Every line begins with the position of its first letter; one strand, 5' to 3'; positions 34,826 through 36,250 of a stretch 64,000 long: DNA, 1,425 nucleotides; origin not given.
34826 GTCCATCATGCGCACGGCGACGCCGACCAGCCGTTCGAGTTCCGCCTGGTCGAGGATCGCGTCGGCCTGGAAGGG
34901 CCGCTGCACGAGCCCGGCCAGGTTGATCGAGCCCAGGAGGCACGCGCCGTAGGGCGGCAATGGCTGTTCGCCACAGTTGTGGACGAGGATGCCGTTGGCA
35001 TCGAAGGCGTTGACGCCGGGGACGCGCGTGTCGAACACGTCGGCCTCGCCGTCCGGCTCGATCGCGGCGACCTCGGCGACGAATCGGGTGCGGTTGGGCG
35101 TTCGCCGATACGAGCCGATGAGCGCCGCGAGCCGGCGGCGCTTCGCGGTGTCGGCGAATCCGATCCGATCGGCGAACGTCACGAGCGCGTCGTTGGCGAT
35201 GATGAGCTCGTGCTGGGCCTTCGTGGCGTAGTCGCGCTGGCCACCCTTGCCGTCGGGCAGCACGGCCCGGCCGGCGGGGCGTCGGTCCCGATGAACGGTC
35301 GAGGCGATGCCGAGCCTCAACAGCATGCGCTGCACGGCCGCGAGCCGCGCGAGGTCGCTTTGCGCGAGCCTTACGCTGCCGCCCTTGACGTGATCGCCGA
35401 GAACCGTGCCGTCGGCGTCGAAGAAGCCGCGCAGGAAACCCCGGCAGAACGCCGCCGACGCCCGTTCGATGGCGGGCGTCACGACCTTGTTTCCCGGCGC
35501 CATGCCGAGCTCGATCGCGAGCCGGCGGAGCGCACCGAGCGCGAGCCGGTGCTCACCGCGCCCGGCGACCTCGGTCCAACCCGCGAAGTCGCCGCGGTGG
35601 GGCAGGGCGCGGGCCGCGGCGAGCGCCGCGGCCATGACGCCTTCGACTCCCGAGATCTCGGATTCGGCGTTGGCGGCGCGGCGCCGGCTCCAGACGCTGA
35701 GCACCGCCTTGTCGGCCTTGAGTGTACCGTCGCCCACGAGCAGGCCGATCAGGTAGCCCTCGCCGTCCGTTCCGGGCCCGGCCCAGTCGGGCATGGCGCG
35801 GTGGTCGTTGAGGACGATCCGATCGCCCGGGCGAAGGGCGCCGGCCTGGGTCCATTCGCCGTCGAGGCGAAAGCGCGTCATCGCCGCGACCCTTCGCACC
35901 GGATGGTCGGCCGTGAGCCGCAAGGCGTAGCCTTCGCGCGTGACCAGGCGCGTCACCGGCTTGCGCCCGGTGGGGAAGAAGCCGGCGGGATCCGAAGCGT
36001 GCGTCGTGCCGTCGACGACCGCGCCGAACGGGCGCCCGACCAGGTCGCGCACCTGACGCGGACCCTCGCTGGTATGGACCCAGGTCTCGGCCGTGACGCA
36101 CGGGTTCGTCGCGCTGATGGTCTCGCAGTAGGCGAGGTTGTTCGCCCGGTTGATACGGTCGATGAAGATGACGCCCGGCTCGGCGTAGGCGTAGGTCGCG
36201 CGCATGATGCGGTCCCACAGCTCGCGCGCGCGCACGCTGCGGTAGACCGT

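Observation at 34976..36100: Active-site intein with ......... homing endonuclease splitting the B12-dependent ribonucleotide reductase nrdJ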

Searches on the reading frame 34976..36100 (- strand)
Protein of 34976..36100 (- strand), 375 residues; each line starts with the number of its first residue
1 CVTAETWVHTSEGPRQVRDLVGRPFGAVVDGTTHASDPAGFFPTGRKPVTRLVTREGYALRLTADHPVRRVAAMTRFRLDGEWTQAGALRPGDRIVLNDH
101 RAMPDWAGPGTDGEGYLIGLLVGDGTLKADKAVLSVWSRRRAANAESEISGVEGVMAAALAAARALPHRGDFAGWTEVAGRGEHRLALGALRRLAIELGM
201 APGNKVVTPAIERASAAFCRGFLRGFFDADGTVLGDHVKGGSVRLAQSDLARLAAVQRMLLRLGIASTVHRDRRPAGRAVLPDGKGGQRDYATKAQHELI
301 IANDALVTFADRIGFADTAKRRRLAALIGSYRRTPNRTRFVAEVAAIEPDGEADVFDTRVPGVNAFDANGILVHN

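Call 4: search_protein_families(library=pfam, proteins=[window:34976-36100:-], max_evalue=0.01)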
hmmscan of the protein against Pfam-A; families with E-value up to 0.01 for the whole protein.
window:34976-36100:- (375 aa): 3 families
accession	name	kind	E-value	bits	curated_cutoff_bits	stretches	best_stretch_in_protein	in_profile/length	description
PF14528.11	LAGLIDADG_3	-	3.1e-21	75.9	22.5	1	219-314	3-82/82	LAGLIDADG-like domain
PF14890.11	Intein_splicing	-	4.7e-07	30.2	35.8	1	44-375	44-155/155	Intein splicing domain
PF14801.12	TrmI-like_N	-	0.0089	16.4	24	0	3-29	24-50/50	TrmI-like N-terminal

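Call 5: search_protein_families(library=ncbifam, proteins=[window:34976-36100:-], max_evalue=0.01)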
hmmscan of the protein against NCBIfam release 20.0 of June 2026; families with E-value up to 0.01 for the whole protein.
window:34976-36100:- (375 aa): 8 families
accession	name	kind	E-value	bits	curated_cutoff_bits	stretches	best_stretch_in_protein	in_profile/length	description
NF006207.0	PRK08332.1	equivalog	2.1e-21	75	2400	1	36-375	935-1241/1684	vitamin B12-dependent ribonucleotide reductase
NF005852.0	PRK07773.1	equivalog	4.9e-18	64.8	780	2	1-272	398-667/886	replicative DNA helicase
NF038098.1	GyrA_w_intein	exception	5.5e-09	34.5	1850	1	39-283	164-400/1232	intein-containing DNA gyrase subunit A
NF011418.0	PRK14845.1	equivalog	5.5e-05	21.1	756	1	216-333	227-317/1049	translation initiation factor IF-2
TIGR01445.1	intein_Nterm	domain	0.00011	23.2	24.5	1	1-69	1-82/83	intein N-terminal splicing region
NF011491.0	PRK14898.1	equivalog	0.00034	18.8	783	1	192-330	310-424/860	DNA-directed RNA polymerase subunit A''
TIGR01443.1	intein_Cterm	domain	0.0067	16.6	15.6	0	354-375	1-23/24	intein C-terminal splicing region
NF003159.0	PRK04132.1-4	equivalog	0.0081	14.2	999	0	50-328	124-345/852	replication factor C small subunit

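Call 6: search_solved_structures(query=window:34976-36100:-, max_evalue=0.01, show_alignments=2)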
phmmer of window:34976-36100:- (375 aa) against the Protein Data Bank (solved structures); distinct sequences matched with E-value up to 0.01: 4.
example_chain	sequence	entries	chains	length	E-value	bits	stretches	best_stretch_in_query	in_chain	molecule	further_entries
4o1r_A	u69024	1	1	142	6.7e-06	28.9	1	340-375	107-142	Replicative DNA helicase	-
2in0_A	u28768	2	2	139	0.004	19.8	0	26-99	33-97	Endonuclease PI-MtuI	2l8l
6frg_A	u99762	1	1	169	0.0048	19.6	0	333-374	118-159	Replicative DNA helicase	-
6frh_A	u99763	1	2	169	0.0048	19.6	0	333-374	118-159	Replicative DNA helicase,Replicative DNA helicase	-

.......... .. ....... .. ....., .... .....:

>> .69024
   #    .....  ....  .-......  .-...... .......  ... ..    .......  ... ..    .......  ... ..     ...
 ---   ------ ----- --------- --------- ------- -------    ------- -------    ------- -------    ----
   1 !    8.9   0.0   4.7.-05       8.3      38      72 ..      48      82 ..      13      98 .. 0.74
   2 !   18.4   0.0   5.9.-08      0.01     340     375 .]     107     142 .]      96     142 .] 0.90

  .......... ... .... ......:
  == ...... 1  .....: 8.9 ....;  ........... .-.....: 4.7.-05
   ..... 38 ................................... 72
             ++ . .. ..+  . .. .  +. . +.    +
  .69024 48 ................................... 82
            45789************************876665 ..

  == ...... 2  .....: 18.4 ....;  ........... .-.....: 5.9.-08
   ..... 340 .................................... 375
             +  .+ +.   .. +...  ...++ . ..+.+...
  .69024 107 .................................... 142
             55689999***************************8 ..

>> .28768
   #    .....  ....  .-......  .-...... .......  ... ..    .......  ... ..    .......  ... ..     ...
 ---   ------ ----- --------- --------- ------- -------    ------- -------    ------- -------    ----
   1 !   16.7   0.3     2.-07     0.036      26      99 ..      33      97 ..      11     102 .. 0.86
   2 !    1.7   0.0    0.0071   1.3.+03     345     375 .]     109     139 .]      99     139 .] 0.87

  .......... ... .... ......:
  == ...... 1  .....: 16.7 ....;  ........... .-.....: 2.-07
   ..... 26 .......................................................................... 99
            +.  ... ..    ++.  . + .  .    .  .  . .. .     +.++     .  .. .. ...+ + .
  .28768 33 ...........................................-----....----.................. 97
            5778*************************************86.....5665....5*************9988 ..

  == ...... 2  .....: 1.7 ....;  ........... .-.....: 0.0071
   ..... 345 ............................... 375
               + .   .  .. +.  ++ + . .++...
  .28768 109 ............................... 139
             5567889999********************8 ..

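Call 7: find_homologous_proteins(query=window:34976-36100:-, max_evalue=0.001)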
Query window:34976-36100:- (375 aa): 282 proteins with E <= 0.001 among 8000 candidates; the best 120 are listed.
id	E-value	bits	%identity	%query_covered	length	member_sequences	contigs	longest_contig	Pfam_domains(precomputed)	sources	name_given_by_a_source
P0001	1.7e-150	520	65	100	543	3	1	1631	PF02867.21,PF14528.12,PF14890.12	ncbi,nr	ncbi:MAG: ribonucleoside-diphosphate reductase, partial [Alphaproteobacteria bacterium]|nr:ribonucle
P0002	5.3e-142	492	62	100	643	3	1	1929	PF02867.21,PF14528.12,PF14890.12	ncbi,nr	ncbi:MAG: ribonucleoside reductase, partial [Proteobacteria bacterium]|nr:ribonucleoside reductase [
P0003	1.5e-141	490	62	100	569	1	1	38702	PF02867.21,PF14528.12,PF14890.12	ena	-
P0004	1.5e-141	490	64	95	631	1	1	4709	PF02867.21,PF00317.27,PF14528.12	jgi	-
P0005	5.9e-140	485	61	100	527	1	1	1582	PF05204.20,PF02867.21,PF14528.12,PF14890.12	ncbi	ncbi:MAG: ribonucleoside reductase class II, partial [Desulfobacteraceae bacterium]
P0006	9.8e-140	484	61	100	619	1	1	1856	PF02867.21,PF14528.12,PF14890.12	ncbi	ncbi:MAG: LAGLIDADG family homing endonuclease, partial [Alphaproteobacteria bacterium]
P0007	1.9e-138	480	59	100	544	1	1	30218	PF02867.21,PF14528.12,PF14890.12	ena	-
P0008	1.1e-136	474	61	100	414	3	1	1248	PF14528.12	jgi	jgi:ribonucleoside-diphosphate reductase alpha chain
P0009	4.5e-135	469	63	94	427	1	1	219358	PF14528.12,PF14890.12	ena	-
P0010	1.1e-133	464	59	100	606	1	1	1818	PF02867.21,PF14528.12,PF14890.12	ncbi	ncbi:MAG: LAGLIDADG family homing endonuclease, partial [Rhodanobacter sp.]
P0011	1.5e-133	464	59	100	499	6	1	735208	PF02867.21,PF14528.12,PF14890.12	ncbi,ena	-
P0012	6.8e-132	458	57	100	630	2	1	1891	PF02867.21,PF14528.12,PF14890.12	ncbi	ncbi:MAG: LAGLIDADG family homing endonuclease, partial [Candidatus Sedimenticola sp. (ex Thyasira t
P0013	2.0e-131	457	63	93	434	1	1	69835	PF02867.21,PF14528.12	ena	-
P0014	3.0e-131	456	65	91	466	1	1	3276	PF02867.21,PF14528.12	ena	-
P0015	3.1e-129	450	58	100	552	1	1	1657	PF02867.21,PF14528.12,PF14890.12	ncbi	ncbi:MAG: LAGLIDADG family homing endonuclease, partial [Betaproteobacteria bacterium]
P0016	5.1e-129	449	55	100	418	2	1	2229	PF14528.12,PF14890.12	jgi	jgi:ribonucleoside-diphosphate reductase alpha chain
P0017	9.0e-129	448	58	100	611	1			PF02867.21,PF14528.12,PF14890.12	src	-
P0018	6.5e-128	445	57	100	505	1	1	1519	PF02867.21,PF14528.12,PF14890.12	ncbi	ncbi:MAG: LAGLIDADG family homing endonuclease, partial [Nitrospiraceae bacterium]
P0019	2.1e-127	444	60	95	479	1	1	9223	PF02867.21,PF14528.12,PF01079.26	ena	-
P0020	2.5e-127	443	57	100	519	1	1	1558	PF02867.21,PF14528.12,PF14890.12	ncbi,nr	ncbi:MAG: ribonucleoside-diphosphate reductase, partial [Rhodanobacter sp.]|nr:ribonucleoside-diphos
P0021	4.5e-123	429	53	100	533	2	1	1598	PF02867.21,PF14528.12,PF14890.12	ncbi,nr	ncbi:MAG TPA: ribonucleoside reductase class II, partial [Firmicutes bacterium]|nr:ribonucleoside re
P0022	1.3e-121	425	66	82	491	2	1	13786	PF02867.21,PF14528.12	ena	-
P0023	7.4e-120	419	68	76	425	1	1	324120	PF02867.21,PF14528.12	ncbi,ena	-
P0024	1.6e-118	414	55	100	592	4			PF02867.21,PF14528.12,PF14890.12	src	-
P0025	1.9e-118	414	57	95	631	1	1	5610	PF02867.21,PF00317.27,PF14528.12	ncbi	ncbi:MAG TPA: LAGLIDADG family homing endonuclease, partial [Stellaceae bacterium]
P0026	7.5e-118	412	57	93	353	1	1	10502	PF14528.12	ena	-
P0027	4.1e-117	410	60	89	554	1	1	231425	PF02867.21,PF14528.12,PF14890.12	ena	-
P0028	4.2e-117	410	61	85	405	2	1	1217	PF02867.21,PF14528.12,PF14890.12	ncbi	ncbi:MAG: LAGLIDADG family homing endonuclease, partial [Pseudomonadota bacterium]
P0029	4.9e-117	410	54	98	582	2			PF02867.21,PF14528.12,PF14890.12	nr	nr:LAGLIDADG family homing endonuclease [Methylococcus sp. BF19-07]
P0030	6.2e-117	409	54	98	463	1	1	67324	PF02867.21,PF14528.12,PF14890.12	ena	-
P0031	3.2e-116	407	61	89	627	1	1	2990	PF02867.21,PF00317.27,PF14528.12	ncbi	ncbi:MAG: LAGLIDADG family homing endonuclease, partial [Geminicoccales bacterium]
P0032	5.2e-116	406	58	90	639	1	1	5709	PF02867.21,PF00317.27,PF14528.12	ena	-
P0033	1.0e-115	405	54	100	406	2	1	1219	PF14528.12,PF14890.12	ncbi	ncbi:MAG: ribonucleoside reductase, partial [Spiribacter salinus]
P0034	4.2e-115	403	52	100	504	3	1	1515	PF02867.21,PF14528.12,PF14890.12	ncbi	ncbi:MAG TPA: LAGLIDADG family homing endonuclease, partial [Anaerolineales bacterium]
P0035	5.4e-115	403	54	100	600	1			PF02867.21,PF14528.12,PF14890.12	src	-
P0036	2.0e-114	401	57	92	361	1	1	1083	PF14528.12,PF14890.12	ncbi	ncbi:MAG: ribonucleoside reductase, partial [Rubrivivax sp.]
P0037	1.2e-113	398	65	77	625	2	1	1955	PF02867.21,PF14528.12,PF14890.12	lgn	-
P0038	3.6e-113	397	58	88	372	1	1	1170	PF14528.12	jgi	jgi:ribonucleoside-diphosphate reductase alpha chain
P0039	4.3e-112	393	60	86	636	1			PF02867.21,PF00317.27,PF14528.12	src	-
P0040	9.0e-112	392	56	90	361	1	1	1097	PF14528.12,PF14890.12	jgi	jgi:ribonucleoside-diphosphate reductase alpha chain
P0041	4.0e-111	390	57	86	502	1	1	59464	PF02867.21,PF14528.12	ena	-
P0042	6.2e-110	386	54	96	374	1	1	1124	PF14528.12,PF14890.12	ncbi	ncbi:MAG: ribonucleoside-diphosphate reductase, adenosylcobalamin-dependent, partial [Candidatus The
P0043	3.0e-109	384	59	85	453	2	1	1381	PF02867.21,PF14528.12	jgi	jgi:ribonucleoside-diphosphate reductase alpha chain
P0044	1.6e-108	382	51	100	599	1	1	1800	PF02867.21,PF14528.12,PF14890.12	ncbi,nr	ncbi:MAG: ribonucleoside reductase class II, partial [Candidatus Diapherotrites archaeon]|nr:ribonuc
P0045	5.3e-108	380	64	77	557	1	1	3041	PF02867.21,PF00317.27,PF14528.12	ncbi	ncbi:MAG: ribonucleoside reductase, partial [Reyranella sp.]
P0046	5.5e-108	380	54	99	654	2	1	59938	PF02867.21,PF00317.27,PF14528.12,PF14890.12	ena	-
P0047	8.1e-108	379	58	89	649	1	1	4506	PF12680.14,PF02867.21,PF00317.27,PF14528.12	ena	-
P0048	8.7e-108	379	64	77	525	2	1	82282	PF02867.21,PF14528.12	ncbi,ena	-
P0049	3.5e-106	374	58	86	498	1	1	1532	PF02867.21,PF14528.12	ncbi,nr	ncbi:MAG: LAGLIDADG family homing endonuclease, partial [Phycisphaeraceae bacterium]|nr:LAGLIDADG fa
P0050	9.2e-106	372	57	87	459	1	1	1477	PF02867.21,PF14528.12,PF14890.12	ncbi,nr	ncbi:MAG: LAGLIDADG family homing endonuclease, partial [Burkholderiales bacterium]|nr:LAGLIDADG fam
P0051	3.9e-104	367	55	92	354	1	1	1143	PF14528.12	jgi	jgi:ribonucleoside-diphosphate reductase alpha chain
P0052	4.9e-103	363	54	90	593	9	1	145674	PF02867.21,PF00317.27,PF14528.12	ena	-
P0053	2.4e-102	361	55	86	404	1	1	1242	PF02867.21,PF14528.12,PF14890.12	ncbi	ncbi:MAG: LAGLIDADG family homing endonuclease, partial [Burkholderiales bacterium]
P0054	2.8e-102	361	58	81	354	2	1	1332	PF14528.12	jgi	jgi:ribonucleoside-diphosphate reductase alpha chain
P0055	1.3e-99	352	65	68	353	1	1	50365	PF02867.21,PF14528.12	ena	-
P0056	1.4e-99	352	55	87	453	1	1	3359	PF02867.21,PF14528.12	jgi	jgi:ribonucleoside-diphosphate reductase alpha chain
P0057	2.5e-98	348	65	58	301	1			PF14528.12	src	-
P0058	4.2e-98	347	60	78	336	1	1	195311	PF14528.12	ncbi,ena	-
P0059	6.8e-98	347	62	73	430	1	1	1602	PF02867.21,PF14528.12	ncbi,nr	ncbi:MAG: ribonucleoside reductase, partial [Rhodoferax sp.]|nr:ribonucleoside reductase [Rhodoferax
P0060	4.0e-97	344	59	74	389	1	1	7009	PF02867.21,PF14528.12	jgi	jgi:ribonucleoside-diphosphate reductase alpha chain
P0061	1.5e-96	342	57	78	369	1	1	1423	PF02867.21,PF14528.12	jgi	jgi:ribonucleoside-diphosphate reductase alpha chain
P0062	3.5e-96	341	48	91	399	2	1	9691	PF14528.12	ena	-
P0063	6.1e-96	340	50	100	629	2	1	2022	PF14528.12,PF14890.12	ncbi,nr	ncbi:MAG TPA: LAGLIDADG family homing endonuclease, partial [Chloroflexota bacterium]|nr:LAGLIDADG f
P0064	8.4e-96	340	60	72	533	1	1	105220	PF02867.21,PF00317.27,PF14528.12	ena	-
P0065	1.2e-95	339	56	76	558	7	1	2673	PF02867.21,PF00317.27,PF14528.12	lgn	-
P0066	1.5e-95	339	73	59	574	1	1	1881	PF02867.21,PF14528.12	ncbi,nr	ncbi:MAG: ribonucleoside reductase, partial [Alphaproteobacteria bacterium]|nr:ribonucleoside reduct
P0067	2.4e-95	338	62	68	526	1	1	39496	PF02867.21,PF14528.12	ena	-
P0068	3.4e-95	338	67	64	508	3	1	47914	PF02867.21,PF00317.27,PF14528.12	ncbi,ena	-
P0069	5.8e-95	337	62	70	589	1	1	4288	PF02867.21,PF00317.27,PF14528.12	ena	-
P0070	8.5e-95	336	51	86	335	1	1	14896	PF14528.12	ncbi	-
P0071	1.1e-94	336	49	91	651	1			PF02867.21,PF00317.27,PF14528.12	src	-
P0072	1.8e-94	335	51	84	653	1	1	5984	PF02867.21,PF14528.12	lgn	-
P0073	1.9e-94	335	53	82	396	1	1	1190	PF02867.21,PF14528.12,PF14890.12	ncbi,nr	ncbi:MAG: LAGLIDADG family homing endonuclease, partial [Lacisediminimonas sp.]|nr:LAGLIDADG family 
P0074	3.4e-94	334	60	74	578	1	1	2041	PF02867.21,PF00317.27,PF14528.12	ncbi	ncbi:MAG TPA: LAGLIDADG family homing endonuclease, partial [Burkholderiaceae bacterium]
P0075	6.9e-93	330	46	100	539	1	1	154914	PF14528.12,PF14890.12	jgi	jgi:ribonucleotide reductase class II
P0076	4.3e-92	327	64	68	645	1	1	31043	PF02867.21,PF14528.12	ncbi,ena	-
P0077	5.3e-92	327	57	74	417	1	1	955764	PF14528.12,PF14890.12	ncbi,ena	-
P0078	2.5e-91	325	61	70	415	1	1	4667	PF14528.12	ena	-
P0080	1.7e-90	322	58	74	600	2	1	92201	PF02867.21,PF00317.27,PF14528.12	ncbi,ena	-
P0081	2.2e-90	322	60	74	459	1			PF02867.21,PF14528.12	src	-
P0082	3.2e-89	318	48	96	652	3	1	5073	PF14528.12,PF14890.12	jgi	jgi:intein/homing endonuclease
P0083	6.6e-89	317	52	83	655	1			PF02867.21,PF00317.27,PF14528.12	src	-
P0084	8.4e-89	317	62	67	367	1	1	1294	PF14528.12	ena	-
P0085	2.8e-88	315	60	70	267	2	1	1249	PF14528.12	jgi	jgi:ribonucleoside-diphosphate reductase alpha chain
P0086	3.4e-88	315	61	72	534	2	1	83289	PF02867.21,PF00317.27,PF14528.12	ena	-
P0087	7.0e-88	314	59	68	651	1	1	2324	PF02867.21,PF14528.12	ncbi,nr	ncbi:MAG: ribonucleoside-diphosphate reductase, partial [Gammaproteobacteria bacterium]|nr:ribonucle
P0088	7.7e-88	313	57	69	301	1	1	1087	PF14528.12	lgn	-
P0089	2.3e-87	312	56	75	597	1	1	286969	PF02867.21,PF14528.12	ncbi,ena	-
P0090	9.1e-87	310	61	65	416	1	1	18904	PF02867.21,PF14528.12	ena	-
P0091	1.1e-86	310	60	71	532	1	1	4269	PF02867.21,PF00317.27,PF14528.12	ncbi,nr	ncbi:MAG TPA: ribonucleotide reductase N-terminal alpha domain-containing protein, partial [Kiloniel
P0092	2.1e-85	305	59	68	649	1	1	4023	PF02867.21,PF14528.12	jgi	jgi:ribonucleoside-diphosphate reductase alpha chain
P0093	5.2e-85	304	43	100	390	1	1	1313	PF14528.12,PF14890.12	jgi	jgi:ribonucleoside-diphosphate reductase alpha chain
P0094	2.9e-84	302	59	73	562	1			PF02867.21,PF00317.27,PF14528.12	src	-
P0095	1.2e-83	300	57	68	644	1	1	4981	PF02867.21,PF14528.12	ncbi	-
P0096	1.5e-83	299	57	69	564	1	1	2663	PF02867.21,PF00317.27,PF14528.12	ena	-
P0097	2.5e-83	299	62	63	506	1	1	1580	PF02867.21,PF00317.27,PF14528.12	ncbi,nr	ncbi:MAG: ribonucleoside reductase, partial [Alphaproteobacteria bacterium]|nr:ribonucleoside reduct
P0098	9.6e-83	297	42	100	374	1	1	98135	PF14528.12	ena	-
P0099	1.1e-82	296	58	65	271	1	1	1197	PF14528.12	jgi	jgi:ribonucleoside-diphosphate reductase alpha chain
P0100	2.4e-82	295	55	69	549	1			PF02867.21,PF00317.27,PF14528.12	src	-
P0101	2.1e-81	292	63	59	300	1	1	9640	PF14528.12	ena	-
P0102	2.8e-81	292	59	63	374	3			PF02867.21,PF14528.12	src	-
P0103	5.6e-81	291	41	100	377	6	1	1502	PF14528.12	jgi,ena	-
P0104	6.0e-81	291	55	69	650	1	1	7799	PF02867.21,PF14528.12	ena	-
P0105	1.1e-80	290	56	67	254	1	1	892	PF14528.12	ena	-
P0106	2.1e-80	289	41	100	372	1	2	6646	PF14528.12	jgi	jgi:ribonucleoside-diphosphate reductase alpha chain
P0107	6.6e-80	287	41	100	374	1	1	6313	PF14528.12,PF14890.12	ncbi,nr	ncbi:MAG TPA: LAGLIDADG family homing endonuclease [Syntrophorhabdales bacterium]|nr:LAGLIDADG famil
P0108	1.1e-79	287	62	56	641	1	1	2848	PF02867.21,PF14528.12,PF12637.15,PF14890.12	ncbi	ncbi:MAG: LAGLIDADG family homing endonuclease, partial [Rhodospirillales bacterium]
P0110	6.1e-79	284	55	47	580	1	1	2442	PF02867.21,PF14528.12,PF14890.12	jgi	jgi:ribonucleoside-diphosphate reductase alpha chain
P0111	7.9e-79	284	40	100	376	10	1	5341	PF14528.12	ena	-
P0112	1.3e-78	283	40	100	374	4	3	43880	PF14528.12,PF14890.12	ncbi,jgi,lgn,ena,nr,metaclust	ncbi:MAG TPA: LAGLIDADG family homing endonuclease [Syntrophorhabdales bacterium]|nr:LAGLIDADG famil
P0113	4.1e-78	281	61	59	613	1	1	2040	PF02867.21,PF14528.12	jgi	jgi:ribonucleoside-diphosphate reductase alpha chain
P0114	4.1e-78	281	56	67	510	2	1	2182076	PF02867.21,PF00317.27,PF14528.12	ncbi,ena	-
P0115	4.4e-78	281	60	63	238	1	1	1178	PF14528.12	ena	-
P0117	1.6e-77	279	40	100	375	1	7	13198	PF14528.12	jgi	jgi:ribonucleoside-diphosphate reductase alpha chain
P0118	3.1e-77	279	63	56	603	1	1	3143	PF02867.21,PF14528.12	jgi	jgi:ribonucleoside-diphosphate reductase alpha chain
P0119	3.6e-77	278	61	59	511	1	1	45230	PF02867.21,PF14528.12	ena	-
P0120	4.7e-77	278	61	59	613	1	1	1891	PF02867.21,PF14528.12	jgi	jgi:ribonucleoside-diphosphate reductase alpha chain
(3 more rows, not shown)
